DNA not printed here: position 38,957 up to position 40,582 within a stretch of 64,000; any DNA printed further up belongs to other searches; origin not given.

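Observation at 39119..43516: Solitary [NiFe]-hydrogenase large-subunit homolog with maturation protease and paired membrane paralogs, but no small subunit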

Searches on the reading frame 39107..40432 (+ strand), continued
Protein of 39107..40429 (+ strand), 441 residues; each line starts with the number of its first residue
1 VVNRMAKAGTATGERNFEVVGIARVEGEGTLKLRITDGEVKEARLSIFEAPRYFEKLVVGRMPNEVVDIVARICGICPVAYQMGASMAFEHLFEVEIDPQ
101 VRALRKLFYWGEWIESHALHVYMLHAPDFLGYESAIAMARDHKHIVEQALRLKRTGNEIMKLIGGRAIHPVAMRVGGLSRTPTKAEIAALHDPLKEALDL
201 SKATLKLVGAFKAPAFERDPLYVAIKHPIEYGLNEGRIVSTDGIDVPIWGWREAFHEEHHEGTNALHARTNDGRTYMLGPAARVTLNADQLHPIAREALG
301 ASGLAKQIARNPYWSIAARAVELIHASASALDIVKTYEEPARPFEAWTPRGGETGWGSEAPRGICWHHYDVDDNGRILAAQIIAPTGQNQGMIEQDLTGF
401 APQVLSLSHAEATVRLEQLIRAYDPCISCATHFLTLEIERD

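Call 32: find_encoding_contigs(protein=P0086, flank=10000, max_places=2)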
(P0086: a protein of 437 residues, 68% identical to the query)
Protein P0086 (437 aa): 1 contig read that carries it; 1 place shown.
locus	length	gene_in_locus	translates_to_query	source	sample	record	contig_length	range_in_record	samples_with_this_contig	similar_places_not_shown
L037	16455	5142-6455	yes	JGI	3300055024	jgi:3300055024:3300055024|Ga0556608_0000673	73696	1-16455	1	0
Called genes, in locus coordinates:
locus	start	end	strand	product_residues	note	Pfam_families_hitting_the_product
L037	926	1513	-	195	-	-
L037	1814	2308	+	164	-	PF00027:cNMP_binding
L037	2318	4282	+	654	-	PF13746:Fer4_18 (faint), PF13237:Fer4_10 (faint), PF17179:Fer4_22, PF00175:NAD_binding_1, PF10418:DHODB_Fe-S_bind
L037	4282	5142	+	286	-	PF01058:Oxidored_q6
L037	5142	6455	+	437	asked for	PF00374:NiFeSe_Hases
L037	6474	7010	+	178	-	PF01750:HycI (weak)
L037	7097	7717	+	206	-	-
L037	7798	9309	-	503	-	PF00171:Aldedh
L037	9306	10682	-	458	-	PF07690:MFS_1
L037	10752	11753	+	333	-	PF00535:Glycos_transf_2 (weak)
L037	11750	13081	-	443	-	PF01694:Rhomboid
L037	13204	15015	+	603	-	PF00753:Lactamase_B, PF16661:Lactamase_B_6 (faint), PF12706:Lactamase_B_2 (weak), PF10996:Beta-Casp, PF07521:RMMBL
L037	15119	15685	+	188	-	PF01047:MarR, PF12802:MarR_2, PF13463:HTH_27 (weak), PF25212:HVO_A0114 (weak)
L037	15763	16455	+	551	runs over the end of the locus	PF06609:TRI12, PF07690:MFS_1, PF00083:Sugar_tr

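Call 35: find_encoding_contigs(protein=P0077, flank=5000, max_places=2)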
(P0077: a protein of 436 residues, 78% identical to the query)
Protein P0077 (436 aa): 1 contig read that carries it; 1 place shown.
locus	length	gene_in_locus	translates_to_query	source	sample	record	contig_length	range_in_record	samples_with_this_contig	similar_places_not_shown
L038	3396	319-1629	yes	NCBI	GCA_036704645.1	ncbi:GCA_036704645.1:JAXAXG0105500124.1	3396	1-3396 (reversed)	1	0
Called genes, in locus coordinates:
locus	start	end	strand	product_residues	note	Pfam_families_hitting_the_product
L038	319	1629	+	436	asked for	PF00374:NiFeSe_Hases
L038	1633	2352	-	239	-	PF09365:DUF2461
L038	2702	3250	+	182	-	PF13787:HXXEE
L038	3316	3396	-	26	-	?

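Call 43: find_homologous_proteins(query=L036:9117-10001:+)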
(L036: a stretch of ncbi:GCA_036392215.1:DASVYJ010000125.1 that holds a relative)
Query L036:9117-10001:+ (294 aa): 8000 proteins with E <= 0.001 among 8000 candidates; the best 120 are listed.
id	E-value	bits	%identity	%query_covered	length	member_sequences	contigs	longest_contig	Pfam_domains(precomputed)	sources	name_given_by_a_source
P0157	1.3e-193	660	100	100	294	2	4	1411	PF01058.30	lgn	-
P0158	2.1e-157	541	81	100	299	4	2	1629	PF01058.30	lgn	-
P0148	3.8e-126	439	73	90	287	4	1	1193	PF01058.30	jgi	jgi:coenzyme F420-reducing hydrogenase gamma subunit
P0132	3.8e-126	439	77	87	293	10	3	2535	PF01058.30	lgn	-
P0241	8.1e-126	437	74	88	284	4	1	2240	PF01058.30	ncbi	-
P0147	2.1e-125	436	72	90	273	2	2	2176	PF01058.30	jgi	-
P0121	4.9e-125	435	75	90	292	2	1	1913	PF01058.30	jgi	jgi:coenzyme F420-reducing hydrogenase gamma subunit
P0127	5.2e-125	435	75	90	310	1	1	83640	PF01058.30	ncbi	-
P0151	8.8e-125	434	72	87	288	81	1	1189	PF01058.30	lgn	-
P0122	8.8e-125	434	77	86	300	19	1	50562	PF01058.30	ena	-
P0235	9.3e-125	434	72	87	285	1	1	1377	PF01058.30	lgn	-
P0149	2.0e-124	433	70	90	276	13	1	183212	PF01058.30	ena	-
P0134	2.3e-124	433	75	90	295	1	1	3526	PF01058.30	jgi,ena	-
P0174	4.3e-124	432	72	87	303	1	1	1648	PF01058.30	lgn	-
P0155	8.6e-124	431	71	87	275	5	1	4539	PF01058.30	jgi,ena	-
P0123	4.3e-123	429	77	86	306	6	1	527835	PF01058.30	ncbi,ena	-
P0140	5.7e-121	422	71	89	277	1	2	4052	PF01058.30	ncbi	-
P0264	1.2e-119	417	72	86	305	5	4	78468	PF01058.30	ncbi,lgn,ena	ncbi:MAG: oxidoreductase [Chloroflexota bacterium]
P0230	1.1e-117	411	70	90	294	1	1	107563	PF01058.30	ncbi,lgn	-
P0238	5.6e-117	408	67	90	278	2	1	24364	PF01058.30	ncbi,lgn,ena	-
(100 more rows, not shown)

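Call 71: list_cluster_members(proteins=[P0026, P0037, P0046, P0053, P0056, P0077, P0123, P0127, P0140, P0154])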
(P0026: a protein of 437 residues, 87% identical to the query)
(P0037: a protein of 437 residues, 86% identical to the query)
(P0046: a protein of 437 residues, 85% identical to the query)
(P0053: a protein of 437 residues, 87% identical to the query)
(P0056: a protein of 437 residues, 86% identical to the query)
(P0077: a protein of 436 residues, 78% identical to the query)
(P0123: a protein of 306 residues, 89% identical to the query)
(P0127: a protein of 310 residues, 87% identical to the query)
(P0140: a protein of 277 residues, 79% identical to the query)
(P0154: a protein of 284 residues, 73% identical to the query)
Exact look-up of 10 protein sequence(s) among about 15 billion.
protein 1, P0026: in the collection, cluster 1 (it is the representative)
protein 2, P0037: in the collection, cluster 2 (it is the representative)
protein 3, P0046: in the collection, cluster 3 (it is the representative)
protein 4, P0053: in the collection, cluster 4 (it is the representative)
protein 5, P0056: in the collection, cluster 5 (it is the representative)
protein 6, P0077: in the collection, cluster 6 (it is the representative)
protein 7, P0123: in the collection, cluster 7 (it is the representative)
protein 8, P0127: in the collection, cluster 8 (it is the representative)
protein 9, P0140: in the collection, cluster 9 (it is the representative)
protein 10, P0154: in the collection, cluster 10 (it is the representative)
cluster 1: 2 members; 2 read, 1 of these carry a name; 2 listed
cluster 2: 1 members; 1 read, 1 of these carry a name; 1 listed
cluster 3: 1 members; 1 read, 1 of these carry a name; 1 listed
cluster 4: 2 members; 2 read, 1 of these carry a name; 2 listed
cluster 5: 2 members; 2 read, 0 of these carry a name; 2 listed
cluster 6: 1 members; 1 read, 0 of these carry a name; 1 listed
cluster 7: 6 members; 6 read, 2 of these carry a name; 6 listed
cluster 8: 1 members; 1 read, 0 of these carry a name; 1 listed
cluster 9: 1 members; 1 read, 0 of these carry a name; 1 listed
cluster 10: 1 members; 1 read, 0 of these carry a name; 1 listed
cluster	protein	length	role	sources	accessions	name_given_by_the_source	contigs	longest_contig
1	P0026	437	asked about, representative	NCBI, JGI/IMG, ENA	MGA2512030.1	MAG: nickel-dependent hydrogenase large subunit [Candidatus Limnocylindrales bacterium] | coenzyme F420-reducing hydrogenase alpha subunit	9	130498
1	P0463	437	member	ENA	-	-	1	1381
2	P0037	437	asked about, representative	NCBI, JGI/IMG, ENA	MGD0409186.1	MAG: Ni/Fe hydrogenase subunit alpha [Candidatus Limnocylindrales bacterium] | coenzyme F420-reducing hydrogenase alpha subunit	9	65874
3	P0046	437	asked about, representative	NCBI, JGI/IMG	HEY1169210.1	MAG TPA: Ni/Fe hydrogenase subunit alpha [Candidatus Limnocylindrales bacterium] | coenzyme F420-reducing hydrogenase alpha subunit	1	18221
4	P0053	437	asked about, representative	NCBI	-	-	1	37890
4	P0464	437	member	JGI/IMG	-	coenzyme F420-reducing hydrogenase alpha subunit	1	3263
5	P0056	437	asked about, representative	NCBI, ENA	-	-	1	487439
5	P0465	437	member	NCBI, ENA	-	-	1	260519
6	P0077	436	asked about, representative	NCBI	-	-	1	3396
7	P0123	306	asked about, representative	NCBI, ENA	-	-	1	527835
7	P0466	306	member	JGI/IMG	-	sulfhydrogenase subunit delta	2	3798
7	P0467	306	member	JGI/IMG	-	sulfhydrogenase subunit delta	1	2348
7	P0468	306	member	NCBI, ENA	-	-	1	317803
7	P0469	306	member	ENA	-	-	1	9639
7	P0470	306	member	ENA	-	-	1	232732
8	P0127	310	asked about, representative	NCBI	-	-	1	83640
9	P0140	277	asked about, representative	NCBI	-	-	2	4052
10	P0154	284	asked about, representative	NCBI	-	-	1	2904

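Call 72: list_cluster_members(proteins=[P0177, P0205, P0264, P0084, P0080, P0113, P0120, P0160, P0230, P0238])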
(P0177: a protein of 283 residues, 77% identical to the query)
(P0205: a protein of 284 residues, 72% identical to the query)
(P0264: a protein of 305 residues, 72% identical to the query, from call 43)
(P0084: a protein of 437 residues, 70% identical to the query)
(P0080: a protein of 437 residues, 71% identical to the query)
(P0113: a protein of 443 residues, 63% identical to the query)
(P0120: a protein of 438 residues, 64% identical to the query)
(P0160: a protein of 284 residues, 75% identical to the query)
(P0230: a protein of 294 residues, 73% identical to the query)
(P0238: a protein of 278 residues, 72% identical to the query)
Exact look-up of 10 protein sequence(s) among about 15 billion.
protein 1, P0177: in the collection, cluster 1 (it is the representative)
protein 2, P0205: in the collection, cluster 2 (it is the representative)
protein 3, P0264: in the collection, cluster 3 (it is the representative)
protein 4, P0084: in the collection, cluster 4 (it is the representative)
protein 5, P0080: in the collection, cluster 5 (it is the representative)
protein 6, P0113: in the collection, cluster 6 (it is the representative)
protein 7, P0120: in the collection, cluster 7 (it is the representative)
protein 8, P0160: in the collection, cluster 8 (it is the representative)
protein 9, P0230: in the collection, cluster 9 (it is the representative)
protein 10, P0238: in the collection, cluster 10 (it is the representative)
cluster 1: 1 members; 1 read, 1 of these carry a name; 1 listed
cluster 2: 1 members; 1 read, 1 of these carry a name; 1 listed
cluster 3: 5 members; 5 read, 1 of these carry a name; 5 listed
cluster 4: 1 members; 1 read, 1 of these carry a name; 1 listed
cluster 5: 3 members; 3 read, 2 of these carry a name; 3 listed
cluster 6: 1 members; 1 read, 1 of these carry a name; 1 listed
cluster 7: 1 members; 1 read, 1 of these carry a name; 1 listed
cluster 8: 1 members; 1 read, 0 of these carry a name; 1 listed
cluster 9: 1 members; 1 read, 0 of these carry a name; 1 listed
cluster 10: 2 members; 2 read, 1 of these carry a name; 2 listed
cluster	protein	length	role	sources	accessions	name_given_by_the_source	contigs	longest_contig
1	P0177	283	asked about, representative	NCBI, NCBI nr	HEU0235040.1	MAG TPA: hypothetical protein VFR14_01230 [Candidatus Limnocylindrales bacterium] | hypothetical protein [Candidatus Limnocylindrales bacterium]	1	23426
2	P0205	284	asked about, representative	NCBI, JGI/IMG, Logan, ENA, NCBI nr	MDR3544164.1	MAG: hypothetical protein P4L30_00160 [Candidatus Limnocylindrales bacterium] | coenzyme F420-reducing hydrogenase gamma subunit | hypothetical protein [Candidatus Limnocylindrales bacterium]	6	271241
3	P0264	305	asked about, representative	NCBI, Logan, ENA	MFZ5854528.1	MAG: oxidoreductase [Chloroflexota bacterium]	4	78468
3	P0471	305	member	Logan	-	-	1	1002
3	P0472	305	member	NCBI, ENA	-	-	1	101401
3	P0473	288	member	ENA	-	-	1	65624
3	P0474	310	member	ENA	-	-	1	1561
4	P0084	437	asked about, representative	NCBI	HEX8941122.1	MAG TPA: nickel-dependent hydrogenase large subunit [Candidatus Limnocylindrales ...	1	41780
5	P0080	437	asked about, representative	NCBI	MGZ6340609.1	MAG: Ni/Fe hydrogenase subunit alpha [Candidatus Limnocylindrales bacterium]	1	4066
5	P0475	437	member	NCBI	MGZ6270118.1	MAG: Ni/Fe hydrogenase subunit alpha [Candidatus Limnocylindrales bacterium]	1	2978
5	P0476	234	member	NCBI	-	-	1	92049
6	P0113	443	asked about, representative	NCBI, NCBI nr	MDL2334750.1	MAG: nickel-dependent hydrogenase large subunit [Chloroflexota bacterium] | nickel-dependent hydrogenase large subunit [Chloroflexota bacterium]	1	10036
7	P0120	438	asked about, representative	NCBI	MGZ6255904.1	MAG: Ni/Fe hydrogenase subunit alpha [Candidatus Limnocylindria bacterium]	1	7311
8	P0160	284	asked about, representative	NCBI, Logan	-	-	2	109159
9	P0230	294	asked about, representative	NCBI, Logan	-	-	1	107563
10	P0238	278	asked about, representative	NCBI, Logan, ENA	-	-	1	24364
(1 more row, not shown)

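Call 92: find_encoding_contigs(protein=window:39107-40429:+, flank=10000, max_places=3)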
Protein seq(441 aa) (441 aa): no gene with exactly this product is on record in the collection.
